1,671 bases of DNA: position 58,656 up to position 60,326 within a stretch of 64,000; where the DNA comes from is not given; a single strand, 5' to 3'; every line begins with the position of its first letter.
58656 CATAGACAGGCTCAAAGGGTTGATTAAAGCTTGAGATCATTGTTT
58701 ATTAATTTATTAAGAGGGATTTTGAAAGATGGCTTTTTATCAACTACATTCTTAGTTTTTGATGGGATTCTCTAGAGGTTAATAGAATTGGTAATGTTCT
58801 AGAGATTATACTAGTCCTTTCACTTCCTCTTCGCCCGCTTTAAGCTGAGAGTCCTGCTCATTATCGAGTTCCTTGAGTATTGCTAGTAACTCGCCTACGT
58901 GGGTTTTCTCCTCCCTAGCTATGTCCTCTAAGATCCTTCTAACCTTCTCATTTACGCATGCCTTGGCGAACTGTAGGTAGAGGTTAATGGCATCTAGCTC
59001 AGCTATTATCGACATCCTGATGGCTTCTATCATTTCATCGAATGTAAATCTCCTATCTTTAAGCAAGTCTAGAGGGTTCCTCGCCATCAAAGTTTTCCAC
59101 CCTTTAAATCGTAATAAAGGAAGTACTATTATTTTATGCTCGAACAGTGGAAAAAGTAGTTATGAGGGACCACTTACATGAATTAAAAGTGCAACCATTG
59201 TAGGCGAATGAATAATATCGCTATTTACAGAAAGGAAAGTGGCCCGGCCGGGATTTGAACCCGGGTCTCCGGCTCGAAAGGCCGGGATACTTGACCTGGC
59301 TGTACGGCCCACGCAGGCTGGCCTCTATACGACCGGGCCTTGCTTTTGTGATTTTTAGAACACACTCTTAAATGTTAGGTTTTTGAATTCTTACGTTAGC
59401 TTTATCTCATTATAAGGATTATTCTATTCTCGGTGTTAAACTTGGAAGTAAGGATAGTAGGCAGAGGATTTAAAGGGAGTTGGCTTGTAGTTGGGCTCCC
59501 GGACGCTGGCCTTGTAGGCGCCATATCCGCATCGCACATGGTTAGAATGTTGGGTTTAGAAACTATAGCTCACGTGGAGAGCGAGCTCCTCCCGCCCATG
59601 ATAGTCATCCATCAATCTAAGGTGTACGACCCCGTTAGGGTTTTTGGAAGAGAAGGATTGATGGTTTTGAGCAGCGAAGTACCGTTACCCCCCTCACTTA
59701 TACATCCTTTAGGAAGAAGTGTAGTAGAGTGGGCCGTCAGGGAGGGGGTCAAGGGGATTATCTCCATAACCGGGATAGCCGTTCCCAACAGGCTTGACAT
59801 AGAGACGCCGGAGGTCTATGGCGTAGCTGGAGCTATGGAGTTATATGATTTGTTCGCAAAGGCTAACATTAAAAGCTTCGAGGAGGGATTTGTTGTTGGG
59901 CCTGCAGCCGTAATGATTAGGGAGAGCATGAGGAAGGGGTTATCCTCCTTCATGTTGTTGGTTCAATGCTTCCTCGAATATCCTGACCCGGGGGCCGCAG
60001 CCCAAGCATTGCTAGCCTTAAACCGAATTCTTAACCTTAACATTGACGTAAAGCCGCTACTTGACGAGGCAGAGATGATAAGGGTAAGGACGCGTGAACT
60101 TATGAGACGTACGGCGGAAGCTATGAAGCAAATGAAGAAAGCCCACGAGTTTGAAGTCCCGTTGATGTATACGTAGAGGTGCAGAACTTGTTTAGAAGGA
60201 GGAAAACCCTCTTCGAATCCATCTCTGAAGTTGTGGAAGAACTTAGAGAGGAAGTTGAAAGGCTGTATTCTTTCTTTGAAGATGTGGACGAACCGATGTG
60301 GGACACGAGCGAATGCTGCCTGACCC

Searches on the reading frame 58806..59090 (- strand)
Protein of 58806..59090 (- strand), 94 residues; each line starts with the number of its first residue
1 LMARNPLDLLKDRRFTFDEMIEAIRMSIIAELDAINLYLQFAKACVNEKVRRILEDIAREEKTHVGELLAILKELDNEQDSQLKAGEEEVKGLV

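Call 51: search_protein_families(library=pfam, proteins=[window:58806-59090:-], max_evalue=0.001)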
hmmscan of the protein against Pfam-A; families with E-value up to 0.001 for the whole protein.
window:58806-59090:- (94 aa): 3 families
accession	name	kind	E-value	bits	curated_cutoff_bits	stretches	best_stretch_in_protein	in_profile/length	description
PF02915.23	Rubrerythrin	-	9.8e-10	39.4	22.8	1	22-84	1-65/137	Rubrerythrin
PF22277.2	EncFtn-like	-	3.5e-09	36.8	27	1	22-84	17-79/85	EncFtn-like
PF09537.16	DUF2383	-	0.00012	22.6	30.8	1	21-81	3-63/111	Domain of unknown function (DUF2383)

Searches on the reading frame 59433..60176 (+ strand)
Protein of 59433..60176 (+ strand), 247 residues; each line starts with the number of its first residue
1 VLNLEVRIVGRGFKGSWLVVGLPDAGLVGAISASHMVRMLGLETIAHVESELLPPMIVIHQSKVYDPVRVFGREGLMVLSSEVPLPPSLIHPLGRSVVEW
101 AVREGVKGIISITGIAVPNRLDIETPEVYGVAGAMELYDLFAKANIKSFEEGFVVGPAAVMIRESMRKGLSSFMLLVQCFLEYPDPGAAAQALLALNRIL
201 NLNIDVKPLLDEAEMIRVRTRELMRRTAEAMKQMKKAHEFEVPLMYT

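Call 10: find_encoding_contigs(protein=window:59433-60176:+, flank=3000, max_places=6)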
Protein window:59433-60176:+ (247 aa): 1 contig read that carries it; 1 place shown.
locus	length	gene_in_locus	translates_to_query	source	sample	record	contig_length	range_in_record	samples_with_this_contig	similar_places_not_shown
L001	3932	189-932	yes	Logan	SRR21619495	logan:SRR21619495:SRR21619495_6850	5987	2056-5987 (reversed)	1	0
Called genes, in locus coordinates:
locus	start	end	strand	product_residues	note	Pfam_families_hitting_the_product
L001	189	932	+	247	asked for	PF09754:PAC2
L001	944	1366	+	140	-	PF00011:HSP20 (weak)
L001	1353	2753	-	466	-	PF04167:DUF402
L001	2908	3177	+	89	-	PF03685:UPF0147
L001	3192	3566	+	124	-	PF06677:Auto_anti-p27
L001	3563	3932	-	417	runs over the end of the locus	PF02441:Flavoprotein, PF04127:DFP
